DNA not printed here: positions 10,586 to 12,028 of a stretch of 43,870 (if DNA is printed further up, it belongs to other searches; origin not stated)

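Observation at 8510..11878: Three-gene 'ligand-less oxidase' module inserted between heme O synthase (ctaB) and a complete caa3 oxidase operon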

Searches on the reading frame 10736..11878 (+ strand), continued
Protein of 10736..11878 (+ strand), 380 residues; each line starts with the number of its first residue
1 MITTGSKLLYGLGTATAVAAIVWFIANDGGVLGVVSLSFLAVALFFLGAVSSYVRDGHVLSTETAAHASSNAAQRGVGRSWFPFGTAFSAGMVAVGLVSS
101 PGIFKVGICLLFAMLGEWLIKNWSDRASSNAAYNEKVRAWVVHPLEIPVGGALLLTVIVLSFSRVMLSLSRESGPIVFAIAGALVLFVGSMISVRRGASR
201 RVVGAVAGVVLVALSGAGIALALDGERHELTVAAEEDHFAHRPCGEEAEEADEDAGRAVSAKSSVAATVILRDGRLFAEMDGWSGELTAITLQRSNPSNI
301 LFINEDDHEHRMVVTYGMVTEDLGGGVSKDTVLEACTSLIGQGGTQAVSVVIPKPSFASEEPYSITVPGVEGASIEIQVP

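Call 52: search_solved_structures(query=A4, max_evalue=10, show_alignments=3)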
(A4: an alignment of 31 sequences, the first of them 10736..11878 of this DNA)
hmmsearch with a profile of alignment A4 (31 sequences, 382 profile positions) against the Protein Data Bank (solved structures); distinct sequences matched with E-value up to 10: 31.
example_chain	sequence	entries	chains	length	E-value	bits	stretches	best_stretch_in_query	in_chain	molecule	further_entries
9wcx_m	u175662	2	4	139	3.6e-05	26.1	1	12-116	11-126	Cytochrome c oxidase polypeptide 4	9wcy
8hcr_H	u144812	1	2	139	8.7e-05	24.9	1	7-116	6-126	Cytochrome c oxidase polypeptide 4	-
7q21_F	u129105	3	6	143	0.00012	24.4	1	5-115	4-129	Cytochrome c oxidase polypeptide 4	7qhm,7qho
6adq_H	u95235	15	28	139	0.00073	21.8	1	12-116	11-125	Cytochrome c oxidase polypeptide 4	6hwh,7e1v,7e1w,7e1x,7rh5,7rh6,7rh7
6kol_A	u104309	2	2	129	0.0012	21.1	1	282-366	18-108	Blue (Type 1) copper domain protein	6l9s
1m56_C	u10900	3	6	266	0.44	12.6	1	76-118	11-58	CYTOCHROME C OXIDASE | Cytochrome c oxidase polypeptide III (Cytochrome AA3 subunit 3)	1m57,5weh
1gr7_A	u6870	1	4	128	0.81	11.8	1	327-373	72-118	AZURIN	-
2azu_A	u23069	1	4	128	0.92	11.6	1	287-373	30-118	AZURIN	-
1ezl_A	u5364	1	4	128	0.96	11.5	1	287-373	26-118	AZURIN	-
1azn_A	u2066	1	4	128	1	11.4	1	327-373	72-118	AZURIN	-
3eh3_A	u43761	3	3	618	1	11.4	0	161-193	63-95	Cytochrome c oxidase subunit 1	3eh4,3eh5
7jro_c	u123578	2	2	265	1.2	11.3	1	73-112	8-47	COX3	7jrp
1nzr_A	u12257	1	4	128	1.4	11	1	326-373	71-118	AZURIN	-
2fnw_A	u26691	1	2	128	1.4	11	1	327-373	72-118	Azurin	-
4qkt_A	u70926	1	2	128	1.5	10.9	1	327-374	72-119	Azurin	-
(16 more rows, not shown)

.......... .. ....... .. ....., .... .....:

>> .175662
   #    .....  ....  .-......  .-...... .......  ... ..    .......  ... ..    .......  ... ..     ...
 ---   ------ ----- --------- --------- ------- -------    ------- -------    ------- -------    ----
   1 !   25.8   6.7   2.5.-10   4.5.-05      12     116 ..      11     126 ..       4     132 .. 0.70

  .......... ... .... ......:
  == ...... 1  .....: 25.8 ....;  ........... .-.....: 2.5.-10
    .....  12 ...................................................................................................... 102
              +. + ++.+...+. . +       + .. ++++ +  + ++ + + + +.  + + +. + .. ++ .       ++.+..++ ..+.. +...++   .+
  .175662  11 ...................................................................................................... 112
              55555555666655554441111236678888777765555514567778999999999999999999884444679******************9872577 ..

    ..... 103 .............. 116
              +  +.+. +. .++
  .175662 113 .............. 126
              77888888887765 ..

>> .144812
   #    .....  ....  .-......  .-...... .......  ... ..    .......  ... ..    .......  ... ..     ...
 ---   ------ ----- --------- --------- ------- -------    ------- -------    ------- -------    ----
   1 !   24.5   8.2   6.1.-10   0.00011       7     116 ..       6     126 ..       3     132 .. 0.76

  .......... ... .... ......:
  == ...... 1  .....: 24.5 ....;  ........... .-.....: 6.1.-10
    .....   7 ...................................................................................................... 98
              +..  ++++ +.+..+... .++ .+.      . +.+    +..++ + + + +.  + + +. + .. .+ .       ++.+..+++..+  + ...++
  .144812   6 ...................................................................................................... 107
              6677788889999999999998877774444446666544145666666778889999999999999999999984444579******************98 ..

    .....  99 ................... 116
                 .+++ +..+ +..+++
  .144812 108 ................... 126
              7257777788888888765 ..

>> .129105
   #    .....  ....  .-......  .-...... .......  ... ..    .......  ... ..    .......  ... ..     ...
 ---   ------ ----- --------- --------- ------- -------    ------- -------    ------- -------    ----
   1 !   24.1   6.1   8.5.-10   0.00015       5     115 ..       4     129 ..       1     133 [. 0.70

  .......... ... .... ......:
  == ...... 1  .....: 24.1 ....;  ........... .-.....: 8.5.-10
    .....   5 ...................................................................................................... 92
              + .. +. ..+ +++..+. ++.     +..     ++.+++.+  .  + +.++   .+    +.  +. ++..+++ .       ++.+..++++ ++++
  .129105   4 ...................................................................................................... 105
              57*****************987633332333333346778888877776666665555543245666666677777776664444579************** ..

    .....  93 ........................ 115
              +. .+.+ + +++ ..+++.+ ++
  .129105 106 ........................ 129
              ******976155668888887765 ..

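Call 56: list_cluster_members(proteins=[P0281, P0282, P0284, P0301, P0305, P0309, P0312, P0320, P0330, P0274])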
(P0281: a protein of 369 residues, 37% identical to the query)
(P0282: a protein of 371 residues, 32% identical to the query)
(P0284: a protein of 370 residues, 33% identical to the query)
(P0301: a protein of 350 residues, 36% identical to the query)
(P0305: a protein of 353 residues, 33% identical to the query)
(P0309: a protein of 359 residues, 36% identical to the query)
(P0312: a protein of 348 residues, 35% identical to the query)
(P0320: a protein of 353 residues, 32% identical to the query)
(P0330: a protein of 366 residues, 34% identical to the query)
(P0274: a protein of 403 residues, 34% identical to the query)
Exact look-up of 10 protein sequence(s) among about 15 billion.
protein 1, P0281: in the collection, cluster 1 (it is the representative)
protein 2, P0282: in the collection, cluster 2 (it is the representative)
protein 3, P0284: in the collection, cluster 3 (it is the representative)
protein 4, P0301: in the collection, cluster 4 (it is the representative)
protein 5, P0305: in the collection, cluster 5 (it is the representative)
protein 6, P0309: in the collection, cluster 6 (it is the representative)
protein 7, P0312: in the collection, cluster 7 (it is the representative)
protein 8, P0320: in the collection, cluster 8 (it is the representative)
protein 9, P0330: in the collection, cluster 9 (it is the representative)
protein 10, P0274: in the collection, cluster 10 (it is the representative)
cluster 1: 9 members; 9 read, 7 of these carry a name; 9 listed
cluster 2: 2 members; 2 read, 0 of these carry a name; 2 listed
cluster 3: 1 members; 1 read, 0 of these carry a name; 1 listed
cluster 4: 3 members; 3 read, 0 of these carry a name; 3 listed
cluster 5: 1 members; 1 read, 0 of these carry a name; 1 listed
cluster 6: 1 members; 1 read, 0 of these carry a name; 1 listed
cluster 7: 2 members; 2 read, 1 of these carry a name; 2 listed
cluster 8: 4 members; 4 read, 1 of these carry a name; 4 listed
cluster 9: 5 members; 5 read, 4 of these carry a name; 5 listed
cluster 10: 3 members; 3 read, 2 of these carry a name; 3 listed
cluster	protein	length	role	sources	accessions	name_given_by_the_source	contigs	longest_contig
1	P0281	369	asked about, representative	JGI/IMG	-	hypothetical protein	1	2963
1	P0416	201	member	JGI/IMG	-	hypothetical protein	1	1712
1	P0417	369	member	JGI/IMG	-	hypothetical protein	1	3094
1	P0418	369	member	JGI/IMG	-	hypothetical protein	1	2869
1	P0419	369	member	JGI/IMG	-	hypothetical protein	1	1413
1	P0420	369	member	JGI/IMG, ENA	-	hypothetical protein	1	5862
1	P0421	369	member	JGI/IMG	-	hypothetical protein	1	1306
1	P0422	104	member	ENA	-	-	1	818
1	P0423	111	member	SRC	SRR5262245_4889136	-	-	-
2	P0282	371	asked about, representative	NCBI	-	-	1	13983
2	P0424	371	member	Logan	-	-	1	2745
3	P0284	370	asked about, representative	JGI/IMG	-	-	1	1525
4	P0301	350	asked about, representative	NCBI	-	-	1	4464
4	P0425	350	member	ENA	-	-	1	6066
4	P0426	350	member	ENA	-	-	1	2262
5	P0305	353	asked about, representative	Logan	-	-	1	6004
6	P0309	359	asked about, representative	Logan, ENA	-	-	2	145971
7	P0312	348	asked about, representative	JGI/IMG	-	hypothetical protein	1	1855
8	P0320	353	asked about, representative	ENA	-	-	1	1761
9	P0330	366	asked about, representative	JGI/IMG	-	hypothetical protein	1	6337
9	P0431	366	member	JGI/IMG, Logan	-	hypothetical protein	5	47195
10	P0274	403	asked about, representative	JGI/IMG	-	hypothetical protein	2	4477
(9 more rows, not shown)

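Call 57: find_encoding_contigs(protein=P0309, flank=10000, max_places=1)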
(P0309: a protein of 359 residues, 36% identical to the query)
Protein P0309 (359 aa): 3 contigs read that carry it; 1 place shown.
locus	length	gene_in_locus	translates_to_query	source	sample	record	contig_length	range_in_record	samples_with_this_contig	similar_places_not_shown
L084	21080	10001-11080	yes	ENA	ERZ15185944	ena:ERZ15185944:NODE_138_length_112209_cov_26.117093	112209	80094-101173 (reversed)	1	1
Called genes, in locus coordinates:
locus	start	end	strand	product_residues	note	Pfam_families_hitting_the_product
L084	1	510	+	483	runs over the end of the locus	PF01425:Amidase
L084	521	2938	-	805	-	-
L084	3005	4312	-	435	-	PF07394:DUF1501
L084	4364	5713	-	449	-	PF08811:DUF1800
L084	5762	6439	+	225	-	PF00072:Response_reg, PF00486:Trans_reg_C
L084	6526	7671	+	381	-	PF00512:HisKA, PF02518:HATPase_c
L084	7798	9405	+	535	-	PF00115:COX1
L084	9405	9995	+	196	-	PF00510:COX3 (weak)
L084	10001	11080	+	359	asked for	-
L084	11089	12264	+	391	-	PF02790:COX2_TM, PF00116:COX2, PF13442:Cytochrome_CBB3 (weak), PF00034:Cytochrom_C (weak)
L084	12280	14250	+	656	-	PF00115:COX1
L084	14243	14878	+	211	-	PF00510:COX3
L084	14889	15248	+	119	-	PF03626:COX4_pro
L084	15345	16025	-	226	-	PF00300:His_Phos_1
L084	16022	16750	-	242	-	PF01061:ABC2_membrane, PF12698:ABC2_membrane_3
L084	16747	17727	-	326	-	PF00005:ABC_tran, PF13304:AAA_21 (faint)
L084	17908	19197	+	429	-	PF02403:Seryl_tRNA_N, PF00587:tRNA-synt_2b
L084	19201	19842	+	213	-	PF12766:Pyridox_oxase_2 (weak), PF01243:PNPOx_N, PF10590:PNP_phzG_C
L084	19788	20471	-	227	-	PF05908:Gamma_PGA_hydro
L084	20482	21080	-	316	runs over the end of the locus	PF02683:DsbD_TM (weak), PF11139:SfLAP (faint)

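Call 58: find_encoding_contigs(protein=P0431, flank=10000, max_places=1)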
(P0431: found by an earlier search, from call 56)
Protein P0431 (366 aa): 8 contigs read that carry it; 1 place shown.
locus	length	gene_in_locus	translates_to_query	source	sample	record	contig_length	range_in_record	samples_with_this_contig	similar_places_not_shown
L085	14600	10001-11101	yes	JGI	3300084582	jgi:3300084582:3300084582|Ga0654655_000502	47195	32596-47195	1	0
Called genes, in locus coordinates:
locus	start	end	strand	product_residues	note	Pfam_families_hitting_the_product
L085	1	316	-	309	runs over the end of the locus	PF00296:Bac_luciferase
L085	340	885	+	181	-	-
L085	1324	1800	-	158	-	PF09438:DUF2017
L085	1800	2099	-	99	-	PF02617:ClpS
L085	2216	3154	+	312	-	PF01040:UbiA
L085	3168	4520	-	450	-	PF07394:DUF1501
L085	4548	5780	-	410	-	PF08811:DUF1800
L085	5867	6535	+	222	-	PF00072:Response_reg, PF00486:Trans_reg_C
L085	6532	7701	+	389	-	PF00512:HisKA, PF02518:HATPase_c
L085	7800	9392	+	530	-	PF00115:COX1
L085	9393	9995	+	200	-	PF00510:COX3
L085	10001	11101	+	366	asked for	-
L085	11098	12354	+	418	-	PF00116:COX2, PF00034:Cytochrom_C (faint), PF13442:Cytochrome_CBB3 (faint)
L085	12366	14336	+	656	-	PF00115:COX1, PF12270:Cyt_c_ox_IV (weak)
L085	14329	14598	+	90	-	?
